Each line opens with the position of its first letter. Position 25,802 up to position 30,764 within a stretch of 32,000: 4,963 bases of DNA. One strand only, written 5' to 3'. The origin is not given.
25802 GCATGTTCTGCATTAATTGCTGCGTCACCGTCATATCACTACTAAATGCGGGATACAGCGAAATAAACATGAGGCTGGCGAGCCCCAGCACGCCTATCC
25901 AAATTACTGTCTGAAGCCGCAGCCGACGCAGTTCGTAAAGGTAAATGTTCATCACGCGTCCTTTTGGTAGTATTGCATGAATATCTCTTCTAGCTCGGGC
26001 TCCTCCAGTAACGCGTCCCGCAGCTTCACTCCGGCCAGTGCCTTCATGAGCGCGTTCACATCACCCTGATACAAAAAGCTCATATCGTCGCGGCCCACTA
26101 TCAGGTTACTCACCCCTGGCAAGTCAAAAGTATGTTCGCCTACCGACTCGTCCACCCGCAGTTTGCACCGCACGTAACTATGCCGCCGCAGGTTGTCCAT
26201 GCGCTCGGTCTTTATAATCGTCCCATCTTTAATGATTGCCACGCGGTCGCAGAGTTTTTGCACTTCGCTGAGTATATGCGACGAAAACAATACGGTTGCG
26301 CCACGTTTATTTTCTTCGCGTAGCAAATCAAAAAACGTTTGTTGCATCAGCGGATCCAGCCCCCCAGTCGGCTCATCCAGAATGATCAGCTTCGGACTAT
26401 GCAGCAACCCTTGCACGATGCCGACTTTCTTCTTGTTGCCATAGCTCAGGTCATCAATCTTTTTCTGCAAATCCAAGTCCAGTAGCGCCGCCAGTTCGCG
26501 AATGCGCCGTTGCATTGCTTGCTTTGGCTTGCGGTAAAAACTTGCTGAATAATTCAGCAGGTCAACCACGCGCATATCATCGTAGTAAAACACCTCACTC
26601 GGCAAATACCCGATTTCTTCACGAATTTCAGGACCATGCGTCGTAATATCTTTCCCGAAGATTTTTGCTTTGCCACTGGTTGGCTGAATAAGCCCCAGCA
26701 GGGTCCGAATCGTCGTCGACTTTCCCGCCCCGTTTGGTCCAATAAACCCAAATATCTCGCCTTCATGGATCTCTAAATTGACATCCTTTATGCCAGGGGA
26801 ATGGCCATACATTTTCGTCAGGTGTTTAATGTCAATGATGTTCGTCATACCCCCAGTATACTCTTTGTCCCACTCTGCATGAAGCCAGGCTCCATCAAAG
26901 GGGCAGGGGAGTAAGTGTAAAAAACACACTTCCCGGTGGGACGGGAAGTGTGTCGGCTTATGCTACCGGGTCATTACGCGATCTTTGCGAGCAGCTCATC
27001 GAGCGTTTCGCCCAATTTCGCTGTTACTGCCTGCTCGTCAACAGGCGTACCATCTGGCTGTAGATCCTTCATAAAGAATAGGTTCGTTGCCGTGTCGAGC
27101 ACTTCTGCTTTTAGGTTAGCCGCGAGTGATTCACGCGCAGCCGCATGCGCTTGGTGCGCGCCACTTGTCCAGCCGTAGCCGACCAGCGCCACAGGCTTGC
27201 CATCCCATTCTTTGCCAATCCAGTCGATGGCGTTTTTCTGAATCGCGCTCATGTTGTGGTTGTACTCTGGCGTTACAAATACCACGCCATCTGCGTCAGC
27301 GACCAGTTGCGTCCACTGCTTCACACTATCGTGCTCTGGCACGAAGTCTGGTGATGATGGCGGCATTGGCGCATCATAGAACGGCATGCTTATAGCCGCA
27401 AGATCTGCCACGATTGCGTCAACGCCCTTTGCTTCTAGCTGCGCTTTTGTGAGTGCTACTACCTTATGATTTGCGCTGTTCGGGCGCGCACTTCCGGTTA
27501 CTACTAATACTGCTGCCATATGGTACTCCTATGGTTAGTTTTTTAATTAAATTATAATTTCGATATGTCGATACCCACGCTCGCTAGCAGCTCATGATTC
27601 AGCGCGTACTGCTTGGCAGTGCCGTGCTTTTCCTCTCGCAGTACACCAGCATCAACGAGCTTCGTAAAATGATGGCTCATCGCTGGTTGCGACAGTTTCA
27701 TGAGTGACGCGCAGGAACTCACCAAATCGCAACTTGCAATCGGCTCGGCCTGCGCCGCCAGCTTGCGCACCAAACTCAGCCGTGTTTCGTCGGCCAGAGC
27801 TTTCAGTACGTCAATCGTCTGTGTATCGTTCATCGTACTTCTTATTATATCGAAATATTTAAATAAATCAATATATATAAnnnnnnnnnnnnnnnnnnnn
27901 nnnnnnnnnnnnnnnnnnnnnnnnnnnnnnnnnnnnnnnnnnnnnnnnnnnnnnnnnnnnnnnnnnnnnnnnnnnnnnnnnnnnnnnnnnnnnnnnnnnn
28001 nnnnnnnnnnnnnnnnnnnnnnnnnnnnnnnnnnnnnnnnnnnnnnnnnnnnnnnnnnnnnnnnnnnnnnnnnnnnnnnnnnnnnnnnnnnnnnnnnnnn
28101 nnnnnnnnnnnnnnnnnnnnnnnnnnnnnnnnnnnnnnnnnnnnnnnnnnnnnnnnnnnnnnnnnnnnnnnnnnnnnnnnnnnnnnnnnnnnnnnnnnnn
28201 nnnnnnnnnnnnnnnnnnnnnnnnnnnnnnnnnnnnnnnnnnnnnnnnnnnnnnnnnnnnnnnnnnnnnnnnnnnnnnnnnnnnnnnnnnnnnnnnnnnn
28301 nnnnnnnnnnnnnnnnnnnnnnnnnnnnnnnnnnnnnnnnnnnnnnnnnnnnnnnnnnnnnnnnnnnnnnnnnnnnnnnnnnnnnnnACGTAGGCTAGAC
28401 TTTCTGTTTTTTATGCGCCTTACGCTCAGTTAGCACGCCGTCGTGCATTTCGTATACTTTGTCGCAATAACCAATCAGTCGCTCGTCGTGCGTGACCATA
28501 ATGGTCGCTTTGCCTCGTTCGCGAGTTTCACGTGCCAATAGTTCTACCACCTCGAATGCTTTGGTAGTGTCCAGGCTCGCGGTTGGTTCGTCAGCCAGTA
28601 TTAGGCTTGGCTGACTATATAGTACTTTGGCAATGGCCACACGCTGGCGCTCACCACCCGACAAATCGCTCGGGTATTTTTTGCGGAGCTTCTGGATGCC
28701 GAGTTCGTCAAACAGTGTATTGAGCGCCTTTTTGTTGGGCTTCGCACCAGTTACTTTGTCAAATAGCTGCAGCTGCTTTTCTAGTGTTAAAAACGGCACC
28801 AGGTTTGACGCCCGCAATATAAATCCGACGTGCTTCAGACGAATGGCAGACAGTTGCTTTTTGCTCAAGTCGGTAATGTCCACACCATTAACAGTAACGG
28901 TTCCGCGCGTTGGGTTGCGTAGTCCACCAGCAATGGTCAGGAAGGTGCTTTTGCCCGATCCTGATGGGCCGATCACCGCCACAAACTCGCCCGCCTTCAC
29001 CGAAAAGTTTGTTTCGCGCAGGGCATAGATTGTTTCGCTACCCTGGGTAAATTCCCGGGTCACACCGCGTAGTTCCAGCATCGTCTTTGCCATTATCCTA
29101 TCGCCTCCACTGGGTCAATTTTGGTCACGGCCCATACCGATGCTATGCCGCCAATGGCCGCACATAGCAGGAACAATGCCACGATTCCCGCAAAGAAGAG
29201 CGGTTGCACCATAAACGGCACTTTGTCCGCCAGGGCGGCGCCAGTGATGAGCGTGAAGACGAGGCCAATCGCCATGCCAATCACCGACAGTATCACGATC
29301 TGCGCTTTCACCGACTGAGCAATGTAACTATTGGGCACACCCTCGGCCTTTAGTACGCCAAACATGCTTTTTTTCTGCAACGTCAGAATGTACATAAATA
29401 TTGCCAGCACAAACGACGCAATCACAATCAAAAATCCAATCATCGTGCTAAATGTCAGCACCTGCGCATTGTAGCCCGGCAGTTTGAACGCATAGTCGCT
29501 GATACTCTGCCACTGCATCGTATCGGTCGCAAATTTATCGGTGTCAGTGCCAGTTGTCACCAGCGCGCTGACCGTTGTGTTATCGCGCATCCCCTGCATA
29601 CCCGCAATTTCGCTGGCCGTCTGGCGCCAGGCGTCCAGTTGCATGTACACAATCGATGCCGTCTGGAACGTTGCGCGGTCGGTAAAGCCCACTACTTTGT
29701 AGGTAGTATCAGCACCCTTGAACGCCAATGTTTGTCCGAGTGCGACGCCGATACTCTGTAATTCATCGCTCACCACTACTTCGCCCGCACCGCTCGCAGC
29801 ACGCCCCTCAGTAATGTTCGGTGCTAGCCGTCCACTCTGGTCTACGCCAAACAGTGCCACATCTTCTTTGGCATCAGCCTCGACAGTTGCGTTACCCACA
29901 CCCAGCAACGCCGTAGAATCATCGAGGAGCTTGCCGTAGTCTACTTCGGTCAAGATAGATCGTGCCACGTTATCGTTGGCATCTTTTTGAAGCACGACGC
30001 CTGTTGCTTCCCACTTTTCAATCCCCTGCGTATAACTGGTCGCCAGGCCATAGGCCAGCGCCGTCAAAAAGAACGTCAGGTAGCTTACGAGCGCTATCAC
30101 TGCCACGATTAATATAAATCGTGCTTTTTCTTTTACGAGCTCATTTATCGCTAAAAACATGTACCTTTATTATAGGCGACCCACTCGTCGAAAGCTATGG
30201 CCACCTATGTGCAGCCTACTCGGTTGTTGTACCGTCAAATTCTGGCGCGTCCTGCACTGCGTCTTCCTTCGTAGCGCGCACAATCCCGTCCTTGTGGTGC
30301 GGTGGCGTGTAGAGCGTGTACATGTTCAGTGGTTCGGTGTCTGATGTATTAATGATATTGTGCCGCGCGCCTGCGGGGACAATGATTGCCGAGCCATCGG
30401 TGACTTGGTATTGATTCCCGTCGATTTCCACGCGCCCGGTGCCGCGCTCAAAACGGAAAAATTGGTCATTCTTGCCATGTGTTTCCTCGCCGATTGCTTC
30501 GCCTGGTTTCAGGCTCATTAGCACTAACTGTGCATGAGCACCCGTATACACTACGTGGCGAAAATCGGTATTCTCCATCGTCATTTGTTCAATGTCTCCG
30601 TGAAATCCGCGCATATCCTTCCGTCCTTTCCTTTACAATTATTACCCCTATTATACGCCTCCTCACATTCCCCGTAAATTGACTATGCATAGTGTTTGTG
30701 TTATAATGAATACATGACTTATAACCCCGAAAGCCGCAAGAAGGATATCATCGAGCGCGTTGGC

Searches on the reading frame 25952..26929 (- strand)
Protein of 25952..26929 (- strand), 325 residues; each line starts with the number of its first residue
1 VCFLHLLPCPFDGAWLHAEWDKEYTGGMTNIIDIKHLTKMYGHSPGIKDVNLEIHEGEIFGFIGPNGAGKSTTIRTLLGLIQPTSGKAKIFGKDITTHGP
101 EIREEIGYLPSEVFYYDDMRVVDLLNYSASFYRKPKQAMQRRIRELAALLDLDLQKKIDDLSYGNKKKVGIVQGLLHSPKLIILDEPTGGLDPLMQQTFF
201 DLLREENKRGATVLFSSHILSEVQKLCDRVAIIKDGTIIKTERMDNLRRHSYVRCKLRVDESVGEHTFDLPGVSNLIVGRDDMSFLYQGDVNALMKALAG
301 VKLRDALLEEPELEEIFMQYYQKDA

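Call 8: search_protein_families(library=pfam, proteins=[window:25952-26929:-], max_evalue=0.01)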
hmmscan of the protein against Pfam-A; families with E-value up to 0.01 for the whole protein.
window:25952-26929:- (325 aa): 4 families
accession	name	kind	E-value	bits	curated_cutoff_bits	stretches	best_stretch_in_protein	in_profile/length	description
PF00005.33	ABC_tran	-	6.5e-29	101.7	25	1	48-188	2-136/137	ABC transporter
PF13304.12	AAA_21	-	3.2e-14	54.1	27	2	158-220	235-300/304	AAA domain, putative AbiEii toxin, Type IV TA system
PF13476.12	AAA_23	-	0.0026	18.9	27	1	49-105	12-68/201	AAA domain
PF13555.12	AAA_29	-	0.0071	16.5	27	0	51-85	16-50/61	P-loop containing region of AAA domain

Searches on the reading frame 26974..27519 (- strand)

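Call 75: search_protein_families(library=pfam, proteins=[window:26974-27519:-], max_evalue=0.00001)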
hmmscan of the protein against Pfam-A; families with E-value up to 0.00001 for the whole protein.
window:26974-27519:- (181 aa): 2 families
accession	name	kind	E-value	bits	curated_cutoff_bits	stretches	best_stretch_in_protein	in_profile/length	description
PF03358.20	FMN_red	-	1.3e-34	119.4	24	1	4-143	3-142/152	NADPH-dependent FMN reductase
PF02525.22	Flavodoxin_2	-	5.2e-12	46.3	27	1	4-101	3-103/198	Flavodoxin-like fold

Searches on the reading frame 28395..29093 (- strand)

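Call 75: search_protein_families(library=pfam, proteins=[window:28395-29093:-], max_evalue=0.00001)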
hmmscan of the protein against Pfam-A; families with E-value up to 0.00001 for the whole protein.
window:28395-29093:- (232 aa): 3 families
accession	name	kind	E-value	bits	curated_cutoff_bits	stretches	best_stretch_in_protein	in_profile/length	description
PF00005.33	ABC_tran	-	2.1e-30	106.5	25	1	25-172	1-137/137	ABC transporter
PF13304.12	AAA_21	-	1.1e-09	39.3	27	0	140-206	234-302/304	AAA domain, putative AbiEii toxin, Type IV TA system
PF02463.25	SMC_N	-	1.6e-08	34.7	40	0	115-217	114-212/220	RecF/RecN/SMC N terminal domain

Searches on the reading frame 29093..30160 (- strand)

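Call 75: search_protein_families(library=pfam, proteins=[window:29093-30160:-], max_evalue=0.00001)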
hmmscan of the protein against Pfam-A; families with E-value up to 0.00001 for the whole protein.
window:29093-30160:- (355 aa): 1 family
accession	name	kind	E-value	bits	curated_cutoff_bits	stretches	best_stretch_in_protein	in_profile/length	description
PF02687.27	FtsX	-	2.1e-12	47.6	25.5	1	239-350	2-120/120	FtsX-like permease C-terminal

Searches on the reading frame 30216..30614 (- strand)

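Call 75: search_protein_families(library=pfam, proteins=[window:30216-30614:-], max_evalue=0.00001)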
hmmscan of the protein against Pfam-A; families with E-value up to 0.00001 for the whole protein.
window:30216-30614:- (132 aa): 2 families
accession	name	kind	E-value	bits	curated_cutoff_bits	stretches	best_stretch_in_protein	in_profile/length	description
PF07883.17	Cupin_2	-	2e-16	59.9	27.2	1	32-101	2-69/70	Cupin domain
PF02311.25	AraC_binding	-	1.2e-06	28.8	21.1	1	55-115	29-88/135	AraC-like ligand binding domain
